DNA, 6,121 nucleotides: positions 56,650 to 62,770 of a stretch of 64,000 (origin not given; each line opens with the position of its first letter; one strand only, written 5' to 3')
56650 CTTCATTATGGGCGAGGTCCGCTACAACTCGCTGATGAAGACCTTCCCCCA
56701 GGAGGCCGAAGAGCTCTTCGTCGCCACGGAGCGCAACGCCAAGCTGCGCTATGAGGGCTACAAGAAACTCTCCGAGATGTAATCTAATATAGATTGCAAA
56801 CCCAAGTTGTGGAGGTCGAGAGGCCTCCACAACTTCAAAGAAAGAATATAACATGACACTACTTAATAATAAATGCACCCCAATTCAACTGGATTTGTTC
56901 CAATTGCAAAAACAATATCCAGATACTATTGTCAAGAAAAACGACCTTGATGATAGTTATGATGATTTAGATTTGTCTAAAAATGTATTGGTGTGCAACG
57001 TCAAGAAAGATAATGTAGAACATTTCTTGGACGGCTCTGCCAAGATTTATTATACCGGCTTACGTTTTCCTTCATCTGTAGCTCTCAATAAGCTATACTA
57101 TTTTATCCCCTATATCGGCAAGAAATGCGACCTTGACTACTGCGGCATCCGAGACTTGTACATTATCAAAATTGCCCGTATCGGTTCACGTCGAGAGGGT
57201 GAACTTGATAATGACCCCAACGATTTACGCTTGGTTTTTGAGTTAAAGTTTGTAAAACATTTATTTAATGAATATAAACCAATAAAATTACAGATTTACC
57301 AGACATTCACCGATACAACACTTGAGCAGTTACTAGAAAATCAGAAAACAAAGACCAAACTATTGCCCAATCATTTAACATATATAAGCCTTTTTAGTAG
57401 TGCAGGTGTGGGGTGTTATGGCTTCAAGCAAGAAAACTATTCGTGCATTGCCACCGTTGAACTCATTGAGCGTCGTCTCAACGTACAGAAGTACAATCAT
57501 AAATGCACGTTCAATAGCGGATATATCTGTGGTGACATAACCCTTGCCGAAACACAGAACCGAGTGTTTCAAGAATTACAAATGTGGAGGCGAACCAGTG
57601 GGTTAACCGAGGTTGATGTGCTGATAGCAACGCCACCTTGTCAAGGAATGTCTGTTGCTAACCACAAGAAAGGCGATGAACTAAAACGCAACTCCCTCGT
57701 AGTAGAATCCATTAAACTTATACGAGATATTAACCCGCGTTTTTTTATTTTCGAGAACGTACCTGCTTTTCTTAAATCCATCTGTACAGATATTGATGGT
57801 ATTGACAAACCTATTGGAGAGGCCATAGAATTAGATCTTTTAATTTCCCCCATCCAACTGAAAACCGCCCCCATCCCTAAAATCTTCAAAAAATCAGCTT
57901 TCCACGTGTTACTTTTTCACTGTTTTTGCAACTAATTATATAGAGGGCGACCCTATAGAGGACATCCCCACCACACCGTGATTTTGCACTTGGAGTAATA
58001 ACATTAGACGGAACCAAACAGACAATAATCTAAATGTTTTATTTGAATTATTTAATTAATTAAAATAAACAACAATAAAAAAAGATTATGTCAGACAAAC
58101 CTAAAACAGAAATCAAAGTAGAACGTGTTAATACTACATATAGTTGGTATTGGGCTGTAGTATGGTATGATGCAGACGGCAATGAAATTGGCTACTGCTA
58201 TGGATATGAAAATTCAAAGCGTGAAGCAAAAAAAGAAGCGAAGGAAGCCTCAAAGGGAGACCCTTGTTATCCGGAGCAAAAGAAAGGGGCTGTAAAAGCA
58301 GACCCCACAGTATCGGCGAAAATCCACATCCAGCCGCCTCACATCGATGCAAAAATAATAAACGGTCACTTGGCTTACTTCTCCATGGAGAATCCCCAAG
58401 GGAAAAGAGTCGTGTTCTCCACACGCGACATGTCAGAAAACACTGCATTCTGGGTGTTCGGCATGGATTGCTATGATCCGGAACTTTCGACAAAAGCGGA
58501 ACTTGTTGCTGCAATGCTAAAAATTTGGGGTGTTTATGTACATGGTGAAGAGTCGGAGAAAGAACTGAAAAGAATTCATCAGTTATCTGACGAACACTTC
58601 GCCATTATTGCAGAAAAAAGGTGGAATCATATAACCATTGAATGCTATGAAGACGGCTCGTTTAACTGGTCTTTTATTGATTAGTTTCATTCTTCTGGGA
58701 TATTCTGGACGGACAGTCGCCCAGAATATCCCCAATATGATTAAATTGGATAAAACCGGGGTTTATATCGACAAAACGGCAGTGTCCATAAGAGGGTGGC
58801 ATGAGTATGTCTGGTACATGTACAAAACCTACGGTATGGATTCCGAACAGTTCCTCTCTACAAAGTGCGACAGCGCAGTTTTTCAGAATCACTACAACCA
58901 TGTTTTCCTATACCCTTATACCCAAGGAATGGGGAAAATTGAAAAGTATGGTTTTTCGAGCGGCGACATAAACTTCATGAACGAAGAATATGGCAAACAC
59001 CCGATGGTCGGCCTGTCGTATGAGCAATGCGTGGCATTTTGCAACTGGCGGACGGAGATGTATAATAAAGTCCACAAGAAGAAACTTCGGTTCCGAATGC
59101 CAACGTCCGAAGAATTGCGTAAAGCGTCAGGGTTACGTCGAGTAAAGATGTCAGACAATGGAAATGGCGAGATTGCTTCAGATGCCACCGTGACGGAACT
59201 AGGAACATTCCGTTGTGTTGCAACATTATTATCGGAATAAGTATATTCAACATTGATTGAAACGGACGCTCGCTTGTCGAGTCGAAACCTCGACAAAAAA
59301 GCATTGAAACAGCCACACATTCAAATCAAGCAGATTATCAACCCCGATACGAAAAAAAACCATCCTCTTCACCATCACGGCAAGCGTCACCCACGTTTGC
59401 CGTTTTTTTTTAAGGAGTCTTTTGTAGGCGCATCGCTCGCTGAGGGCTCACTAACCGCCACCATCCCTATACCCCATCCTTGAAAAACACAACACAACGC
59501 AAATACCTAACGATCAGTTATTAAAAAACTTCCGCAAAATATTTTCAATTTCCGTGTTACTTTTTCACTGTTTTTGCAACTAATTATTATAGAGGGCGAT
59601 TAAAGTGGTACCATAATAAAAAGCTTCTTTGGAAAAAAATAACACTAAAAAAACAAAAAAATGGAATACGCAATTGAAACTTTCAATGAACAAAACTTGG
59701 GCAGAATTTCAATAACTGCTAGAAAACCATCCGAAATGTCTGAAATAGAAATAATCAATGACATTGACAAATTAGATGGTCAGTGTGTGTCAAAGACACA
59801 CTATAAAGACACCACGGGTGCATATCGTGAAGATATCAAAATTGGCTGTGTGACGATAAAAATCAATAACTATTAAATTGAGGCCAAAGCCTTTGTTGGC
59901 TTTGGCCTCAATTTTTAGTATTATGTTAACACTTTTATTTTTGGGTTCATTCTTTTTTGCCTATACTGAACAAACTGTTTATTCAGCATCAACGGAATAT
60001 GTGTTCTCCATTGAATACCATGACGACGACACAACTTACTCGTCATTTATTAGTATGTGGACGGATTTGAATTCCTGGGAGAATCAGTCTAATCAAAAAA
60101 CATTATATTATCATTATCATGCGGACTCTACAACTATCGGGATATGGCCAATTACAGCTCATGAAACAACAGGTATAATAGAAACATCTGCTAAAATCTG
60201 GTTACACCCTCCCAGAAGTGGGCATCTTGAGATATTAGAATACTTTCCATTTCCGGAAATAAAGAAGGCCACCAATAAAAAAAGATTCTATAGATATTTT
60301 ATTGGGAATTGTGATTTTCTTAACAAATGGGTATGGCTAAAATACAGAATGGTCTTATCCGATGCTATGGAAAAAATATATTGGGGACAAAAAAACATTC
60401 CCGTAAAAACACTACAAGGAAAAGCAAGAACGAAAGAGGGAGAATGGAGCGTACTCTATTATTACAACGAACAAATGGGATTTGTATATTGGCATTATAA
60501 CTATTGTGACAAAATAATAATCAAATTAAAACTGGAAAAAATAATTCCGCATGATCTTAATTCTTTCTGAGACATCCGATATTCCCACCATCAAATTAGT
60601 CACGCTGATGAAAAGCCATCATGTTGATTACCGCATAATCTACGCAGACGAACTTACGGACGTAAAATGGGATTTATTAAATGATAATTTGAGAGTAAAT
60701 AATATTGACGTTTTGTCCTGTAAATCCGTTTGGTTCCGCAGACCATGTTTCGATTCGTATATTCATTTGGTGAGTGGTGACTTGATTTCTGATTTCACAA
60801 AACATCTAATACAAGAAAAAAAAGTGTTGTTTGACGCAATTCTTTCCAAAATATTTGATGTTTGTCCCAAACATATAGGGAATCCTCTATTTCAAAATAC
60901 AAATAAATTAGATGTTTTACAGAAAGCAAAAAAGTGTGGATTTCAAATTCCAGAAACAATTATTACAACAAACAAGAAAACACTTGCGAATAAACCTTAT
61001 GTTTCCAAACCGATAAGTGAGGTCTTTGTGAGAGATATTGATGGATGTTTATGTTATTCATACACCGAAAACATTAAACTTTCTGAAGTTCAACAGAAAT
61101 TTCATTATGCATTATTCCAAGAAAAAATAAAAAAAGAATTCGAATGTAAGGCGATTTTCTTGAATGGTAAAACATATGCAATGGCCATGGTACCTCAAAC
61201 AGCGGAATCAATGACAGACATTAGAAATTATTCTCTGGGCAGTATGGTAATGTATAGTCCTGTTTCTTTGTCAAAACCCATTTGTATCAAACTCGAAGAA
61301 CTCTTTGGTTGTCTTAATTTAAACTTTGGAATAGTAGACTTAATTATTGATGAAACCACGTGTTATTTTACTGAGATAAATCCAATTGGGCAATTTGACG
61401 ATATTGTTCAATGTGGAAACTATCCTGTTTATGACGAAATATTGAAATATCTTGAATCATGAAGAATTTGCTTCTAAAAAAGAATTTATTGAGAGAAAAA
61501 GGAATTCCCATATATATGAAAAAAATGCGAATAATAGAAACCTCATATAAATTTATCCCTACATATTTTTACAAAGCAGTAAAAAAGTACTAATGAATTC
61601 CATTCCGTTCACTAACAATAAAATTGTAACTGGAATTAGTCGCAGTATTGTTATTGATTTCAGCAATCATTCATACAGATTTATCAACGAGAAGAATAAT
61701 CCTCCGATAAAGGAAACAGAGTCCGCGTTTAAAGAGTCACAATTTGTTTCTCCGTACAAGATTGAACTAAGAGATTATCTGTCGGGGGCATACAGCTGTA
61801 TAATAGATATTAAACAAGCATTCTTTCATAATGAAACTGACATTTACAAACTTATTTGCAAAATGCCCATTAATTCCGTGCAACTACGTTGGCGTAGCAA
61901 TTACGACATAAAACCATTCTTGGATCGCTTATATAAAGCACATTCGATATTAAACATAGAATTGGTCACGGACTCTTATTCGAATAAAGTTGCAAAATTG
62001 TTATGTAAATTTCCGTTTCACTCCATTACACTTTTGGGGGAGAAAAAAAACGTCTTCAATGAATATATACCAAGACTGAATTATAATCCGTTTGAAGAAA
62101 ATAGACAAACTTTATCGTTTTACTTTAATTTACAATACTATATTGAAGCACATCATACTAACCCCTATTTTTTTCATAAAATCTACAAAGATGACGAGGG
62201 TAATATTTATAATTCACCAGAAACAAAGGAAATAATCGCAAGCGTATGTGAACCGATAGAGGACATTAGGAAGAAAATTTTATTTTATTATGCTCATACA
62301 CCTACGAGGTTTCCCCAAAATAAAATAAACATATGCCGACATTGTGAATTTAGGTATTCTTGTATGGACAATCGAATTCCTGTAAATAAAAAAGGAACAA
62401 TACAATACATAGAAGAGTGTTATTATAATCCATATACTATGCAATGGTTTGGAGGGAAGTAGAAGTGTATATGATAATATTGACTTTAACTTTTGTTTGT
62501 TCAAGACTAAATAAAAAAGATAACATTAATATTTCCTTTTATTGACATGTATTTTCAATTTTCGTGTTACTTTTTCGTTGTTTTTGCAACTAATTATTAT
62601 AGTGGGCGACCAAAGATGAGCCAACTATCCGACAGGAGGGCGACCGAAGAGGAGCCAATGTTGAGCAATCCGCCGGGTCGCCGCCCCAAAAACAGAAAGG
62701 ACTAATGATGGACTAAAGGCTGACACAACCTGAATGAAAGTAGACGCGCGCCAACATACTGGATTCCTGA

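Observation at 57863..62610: Three near-identical ~47-nt elements each head a transcription unit, and the last heads an ECF sigma gene: a candidate cis-encoded ECF regulon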

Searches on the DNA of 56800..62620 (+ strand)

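Call 69: search_dna_similar(query=window:56800-62620:+, collection=plasmids, mode=distant, max_rows=8)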
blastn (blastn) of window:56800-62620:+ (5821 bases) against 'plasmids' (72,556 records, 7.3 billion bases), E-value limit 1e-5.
Records with a match: 2; places in all: 2; records where one place covers at least 80% of the query: 0.
Best place of each record, by identity: 80-90% 2.
By first word of the organism name: Acinetobacter 2.
By predicted mobility (MOB-suite, as given by PLSDB): non-mobilizable 1; mobilizable 1.
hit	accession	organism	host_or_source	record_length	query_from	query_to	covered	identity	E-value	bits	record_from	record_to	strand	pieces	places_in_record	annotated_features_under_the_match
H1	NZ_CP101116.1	Acinetobacter sp. Z1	Piggery wastewater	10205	814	873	1%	83.3%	2e-6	64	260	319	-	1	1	none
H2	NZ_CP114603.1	Acinetobacter towneri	chicken,carcass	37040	814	873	1%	83.3%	2e-6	64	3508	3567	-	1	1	DNA cytosine methyltransferase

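Call 70: search_dna_similar(query=window:56800-62620:+, collection=phages, mode=distant, max_rows=8)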
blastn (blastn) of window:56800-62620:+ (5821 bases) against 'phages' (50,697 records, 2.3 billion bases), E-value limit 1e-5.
Records with a match: 2; places in all: 2; records where one place covers at least 80% of the query: 0.
Best place of each record, by identity: 60-80% 2.
By first word of the organism name: Bacteriophage 2.
By host as written in the record: - 2.
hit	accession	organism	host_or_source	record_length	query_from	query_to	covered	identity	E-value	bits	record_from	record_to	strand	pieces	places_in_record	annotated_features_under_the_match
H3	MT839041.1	Bacteriophage sp.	human fecal samples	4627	576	1030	8%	66.6%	3e-23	118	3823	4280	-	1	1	record has no annotation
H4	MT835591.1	Bacteriophage sp.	human fecal samples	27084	579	1030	8%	65.4%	2e-18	102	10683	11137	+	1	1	record has no annotation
